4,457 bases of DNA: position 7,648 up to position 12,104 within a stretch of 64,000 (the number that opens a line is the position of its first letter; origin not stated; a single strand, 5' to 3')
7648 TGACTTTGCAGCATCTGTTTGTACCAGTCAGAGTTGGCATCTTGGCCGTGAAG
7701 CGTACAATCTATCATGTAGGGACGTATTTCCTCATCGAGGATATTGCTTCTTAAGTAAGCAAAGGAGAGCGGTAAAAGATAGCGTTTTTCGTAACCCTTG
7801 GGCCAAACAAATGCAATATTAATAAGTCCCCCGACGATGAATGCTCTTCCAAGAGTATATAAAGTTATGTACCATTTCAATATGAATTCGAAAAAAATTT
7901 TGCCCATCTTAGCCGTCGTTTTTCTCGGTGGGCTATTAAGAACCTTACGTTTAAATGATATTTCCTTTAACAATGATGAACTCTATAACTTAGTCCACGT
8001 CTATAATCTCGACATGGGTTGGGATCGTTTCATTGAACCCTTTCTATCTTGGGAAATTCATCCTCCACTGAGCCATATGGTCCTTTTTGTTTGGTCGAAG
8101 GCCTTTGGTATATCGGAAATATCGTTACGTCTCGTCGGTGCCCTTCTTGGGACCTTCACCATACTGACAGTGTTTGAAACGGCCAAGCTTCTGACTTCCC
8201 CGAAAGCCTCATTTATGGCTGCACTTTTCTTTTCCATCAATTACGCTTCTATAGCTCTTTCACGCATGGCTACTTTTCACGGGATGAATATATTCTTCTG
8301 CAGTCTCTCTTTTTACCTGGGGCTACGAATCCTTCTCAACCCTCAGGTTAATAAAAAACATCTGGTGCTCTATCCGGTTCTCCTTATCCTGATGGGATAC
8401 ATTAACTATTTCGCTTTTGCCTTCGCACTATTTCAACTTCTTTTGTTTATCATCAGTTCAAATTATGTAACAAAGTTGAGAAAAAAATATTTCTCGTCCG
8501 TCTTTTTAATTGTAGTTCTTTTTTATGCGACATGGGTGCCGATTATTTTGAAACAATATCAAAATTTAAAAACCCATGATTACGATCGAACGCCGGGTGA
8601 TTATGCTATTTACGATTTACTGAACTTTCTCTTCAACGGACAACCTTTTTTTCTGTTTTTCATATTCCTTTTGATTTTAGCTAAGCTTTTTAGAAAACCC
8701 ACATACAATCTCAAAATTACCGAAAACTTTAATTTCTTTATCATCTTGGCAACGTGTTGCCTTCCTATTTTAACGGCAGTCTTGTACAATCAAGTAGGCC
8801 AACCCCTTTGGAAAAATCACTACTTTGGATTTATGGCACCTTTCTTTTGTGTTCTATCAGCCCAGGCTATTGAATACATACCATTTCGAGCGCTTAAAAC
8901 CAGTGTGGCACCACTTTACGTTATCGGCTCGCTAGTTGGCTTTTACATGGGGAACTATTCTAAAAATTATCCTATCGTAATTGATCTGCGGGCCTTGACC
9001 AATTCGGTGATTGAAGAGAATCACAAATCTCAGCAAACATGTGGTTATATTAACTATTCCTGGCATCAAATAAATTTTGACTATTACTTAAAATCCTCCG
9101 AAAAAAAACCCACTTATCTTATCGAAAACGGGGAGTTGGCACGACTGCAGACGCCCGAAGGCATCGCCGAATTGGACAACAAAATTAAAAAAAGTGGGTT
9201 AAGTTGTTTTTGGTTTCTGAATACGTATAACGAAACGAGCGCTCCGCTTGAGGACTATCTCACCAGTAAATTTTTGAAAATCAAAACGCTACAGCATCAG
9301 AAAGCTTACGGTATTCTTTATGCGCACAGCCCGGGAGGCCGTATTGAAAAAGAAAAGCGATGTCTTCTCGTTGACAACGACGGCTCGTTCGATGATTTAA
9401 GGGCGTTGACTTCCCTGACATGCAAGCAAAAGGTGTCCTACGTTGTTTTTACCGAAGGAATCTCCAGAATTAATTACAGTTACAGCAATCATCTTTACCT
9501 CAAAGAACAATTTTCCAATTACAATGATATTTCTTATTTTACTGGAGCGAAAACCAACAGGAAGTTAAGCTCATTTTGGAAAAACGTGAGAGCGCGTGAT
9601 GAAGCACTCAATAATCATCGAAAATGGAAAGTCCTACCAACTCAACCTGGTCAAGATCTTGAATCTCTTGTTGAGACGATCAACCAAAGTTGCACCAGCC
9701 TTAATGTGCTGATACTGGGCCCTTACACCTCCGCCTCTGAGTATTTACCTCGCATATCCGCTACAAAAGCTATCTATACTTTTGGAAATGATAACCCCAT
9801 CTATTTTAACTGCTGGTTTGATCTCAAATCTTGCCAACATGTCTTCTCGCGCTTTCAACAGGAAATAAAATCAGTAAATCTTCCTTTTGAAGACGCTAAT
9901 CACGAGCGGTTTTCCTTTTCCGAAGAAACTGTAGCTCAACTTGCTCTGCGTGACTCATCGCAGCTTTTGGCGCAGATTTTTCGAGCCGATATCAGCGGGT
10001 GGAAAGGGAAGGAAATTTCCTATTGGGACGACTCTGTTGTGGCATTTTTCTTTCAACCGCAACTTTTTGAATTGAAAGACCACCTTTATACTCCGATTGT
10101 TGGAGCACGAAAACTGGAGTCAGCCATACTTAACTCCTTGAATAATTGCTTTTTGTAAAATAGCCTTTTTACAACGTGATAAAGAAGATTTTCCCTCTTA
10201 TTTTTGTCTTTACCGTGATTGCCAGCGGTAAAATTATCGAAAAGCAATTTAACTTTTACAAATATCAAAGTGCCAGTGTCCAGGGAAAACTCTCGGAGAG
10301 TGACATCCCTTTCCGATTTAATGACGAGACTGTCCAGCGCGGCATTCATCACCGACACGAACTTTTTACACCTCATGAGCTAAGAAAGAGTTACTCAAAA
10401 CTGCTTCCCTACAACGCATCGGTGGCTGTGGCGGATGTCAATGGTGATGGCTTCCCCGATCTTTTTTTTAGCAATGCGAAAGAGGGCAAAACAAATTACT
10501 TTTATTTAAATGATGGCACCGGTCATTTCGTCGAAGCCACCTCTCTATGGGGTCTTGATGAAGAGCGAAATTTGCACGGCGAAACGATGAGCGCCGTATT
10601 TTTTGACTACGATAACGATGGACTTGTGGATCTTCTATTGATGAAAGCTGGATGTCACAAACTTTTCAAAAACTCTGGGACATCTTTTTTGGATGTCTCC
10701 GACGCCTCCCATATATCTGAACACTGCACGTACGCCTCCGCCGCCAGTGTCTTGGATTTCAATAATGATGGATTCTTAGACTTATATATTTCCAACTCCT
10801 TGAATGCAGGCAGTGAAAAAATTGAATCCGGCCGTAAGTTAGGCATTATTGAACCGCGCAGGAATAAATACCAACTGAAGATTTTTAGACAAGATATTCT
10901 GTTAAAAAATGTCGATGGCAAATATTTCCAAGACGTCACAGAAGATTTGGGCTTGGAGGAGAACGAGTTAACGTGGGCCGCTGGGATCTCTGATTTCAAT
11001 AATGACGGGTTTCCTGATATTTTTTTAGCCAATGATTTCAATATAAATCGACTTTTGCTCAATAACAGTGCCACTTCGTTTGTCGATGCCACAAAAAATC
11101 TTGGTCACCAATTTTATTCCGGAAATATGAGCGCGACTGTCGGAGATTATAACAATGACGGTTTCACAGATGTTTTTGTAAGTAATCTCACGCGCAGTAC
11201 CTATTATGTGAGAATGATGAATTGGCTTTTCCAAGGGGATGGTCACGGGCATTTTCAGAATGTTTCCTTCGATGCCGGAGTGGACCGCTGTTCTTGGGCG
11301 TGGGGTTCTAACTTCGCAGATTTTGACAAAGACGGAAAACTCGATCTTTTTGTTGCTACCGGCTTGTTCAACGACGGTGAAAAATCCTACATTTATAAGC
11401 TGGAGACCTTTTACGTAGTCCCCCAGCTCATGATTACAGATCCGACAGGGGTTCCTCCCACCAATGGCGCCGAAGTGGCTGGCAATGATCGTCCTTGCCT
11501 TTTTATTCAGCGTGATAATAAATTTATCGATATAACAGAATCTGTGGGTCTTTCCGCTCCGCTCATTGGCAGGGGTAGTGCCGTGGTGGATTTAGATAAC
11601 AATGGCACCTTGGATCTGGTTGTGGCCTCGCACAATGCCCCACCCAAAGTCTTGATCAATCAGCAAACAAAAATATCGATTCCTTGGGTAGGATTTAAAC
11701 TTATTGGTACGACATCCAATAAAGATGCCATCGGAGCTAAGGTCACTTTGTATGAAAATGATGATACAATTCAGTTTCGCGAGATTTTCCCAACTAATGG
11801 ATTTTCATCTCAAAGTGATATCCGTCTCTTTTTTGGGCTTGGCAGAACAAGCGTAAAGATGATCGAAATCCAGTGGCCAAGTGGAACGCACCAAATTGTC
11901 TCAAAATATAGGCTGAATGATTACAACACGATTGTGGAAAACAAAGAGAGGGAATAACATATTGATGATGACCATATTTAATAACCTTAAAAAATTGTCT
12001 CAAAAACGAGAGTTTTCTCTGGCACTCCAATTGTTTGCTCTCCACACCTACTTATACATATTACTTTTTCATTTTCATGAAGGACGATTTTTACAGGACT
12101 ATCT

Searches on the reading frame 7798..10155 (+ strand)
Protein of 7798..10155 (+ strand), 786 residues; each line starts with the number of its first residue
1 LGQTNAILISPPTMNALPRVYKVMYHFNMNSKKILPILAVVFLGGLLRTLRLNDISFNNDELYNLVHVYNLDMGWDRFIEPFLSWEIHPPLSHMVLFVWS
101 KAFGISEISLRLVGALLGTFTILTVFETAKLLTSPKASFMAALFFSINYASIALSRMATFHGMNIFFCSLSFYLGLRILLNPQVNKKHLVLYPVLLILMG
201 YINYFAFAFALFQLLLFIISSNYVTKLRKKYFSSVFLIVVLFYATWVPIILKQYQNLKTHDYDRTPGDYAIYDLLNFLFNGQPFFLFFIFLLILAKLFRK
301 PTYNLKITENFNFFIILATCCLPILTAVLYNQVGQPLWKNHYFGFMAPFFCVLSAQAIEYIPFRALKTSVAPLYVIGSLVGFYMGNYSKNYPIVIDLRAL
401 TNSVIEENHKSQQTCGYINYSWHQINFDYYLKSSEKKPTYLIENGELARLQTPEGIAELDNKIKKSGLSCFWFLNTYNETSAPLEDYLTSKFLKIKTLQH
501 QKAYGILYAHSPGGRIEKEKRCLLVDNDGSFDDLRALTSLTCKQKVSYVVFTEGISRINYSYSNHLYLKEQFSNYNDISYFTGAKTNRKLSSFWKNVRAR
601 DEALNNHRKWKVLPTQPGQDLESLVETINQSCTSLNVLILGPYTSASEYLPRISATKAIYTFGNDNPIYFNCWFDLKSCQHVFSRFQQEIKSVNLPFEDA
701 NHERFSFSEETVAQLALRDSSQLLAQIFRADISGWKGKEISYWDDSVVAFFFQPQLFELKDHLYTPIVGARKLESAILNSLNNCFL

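Call 66: search_protein_families(library=pfam, proteins=[window:7798-10155:+], max_evalue=0.001)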
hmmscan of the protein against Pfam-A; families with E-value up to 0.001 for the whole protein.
window:7798-10155:+ (786 aa): 2 families
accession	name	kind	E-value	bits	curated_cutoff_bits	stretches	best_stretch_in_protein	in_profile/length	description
PF13231.12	PMT_2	-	2.9e-08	34.5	26.1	1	88-246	2-157/160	Dolichyl-phosphate-mannose-protein mannosyltransferase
PF01156.24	IU_nuc_hydro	-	3.6e-06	27.3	34.2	1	524-759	2-252/297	Inosine-uridine preferring nucleoside hydrolase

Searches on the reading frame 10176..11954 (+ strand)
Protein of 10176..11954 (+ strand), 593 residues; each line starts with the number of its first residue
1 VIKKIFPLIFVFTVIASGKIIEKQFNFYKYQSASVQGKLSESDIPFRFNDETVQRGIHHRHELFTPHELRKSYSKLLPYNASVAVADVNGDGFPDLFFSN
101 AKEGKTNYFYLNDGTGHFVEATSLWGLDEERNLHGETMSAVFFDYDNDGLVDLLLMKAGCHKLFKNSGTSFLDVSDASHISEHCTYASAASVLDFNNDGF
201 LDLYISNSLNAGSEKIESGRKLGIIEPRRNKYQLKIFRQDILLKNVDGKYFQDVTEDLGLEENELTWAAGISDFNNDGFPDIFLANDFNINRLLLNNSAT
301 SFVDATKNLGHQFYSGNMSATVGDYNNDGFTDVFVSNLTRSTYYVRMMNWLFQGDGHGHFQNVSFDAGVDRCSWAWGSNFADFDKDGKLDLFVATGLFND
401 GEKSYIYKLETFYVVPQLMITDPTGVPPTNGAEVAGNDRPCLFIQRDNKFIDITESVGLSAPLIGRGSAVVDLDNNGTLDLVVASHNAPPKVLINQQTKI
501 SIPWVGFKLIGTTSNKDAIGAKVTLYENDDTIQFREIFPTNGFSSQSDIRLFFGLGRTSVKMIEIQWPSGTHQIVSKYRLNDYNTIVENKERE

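Call 66: search_protein_families(library=pfam, proteins=[window:10176-11954:+], max_evalue=0.001)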
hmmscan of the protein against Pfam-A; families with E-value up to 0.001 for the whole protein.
window:10176-11954:+ (593 aa): 3 families
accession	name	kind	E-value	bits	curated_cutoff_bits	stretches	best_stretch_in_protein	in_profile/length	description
PF13517.12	FG-GAP_3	-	2.8e-41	140.4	26.9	3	87-154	1-60/61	FG-GAP-like repeat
PF01839.29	FG-GAP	-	4.9e-29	100.2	22.1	3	80-100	2-22/37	FG-GAP repeat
PF07593.17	UnbV_ASPIC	-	3.2e-17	62.6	23.4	1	518-581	1-64/68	ASPIC and UnbV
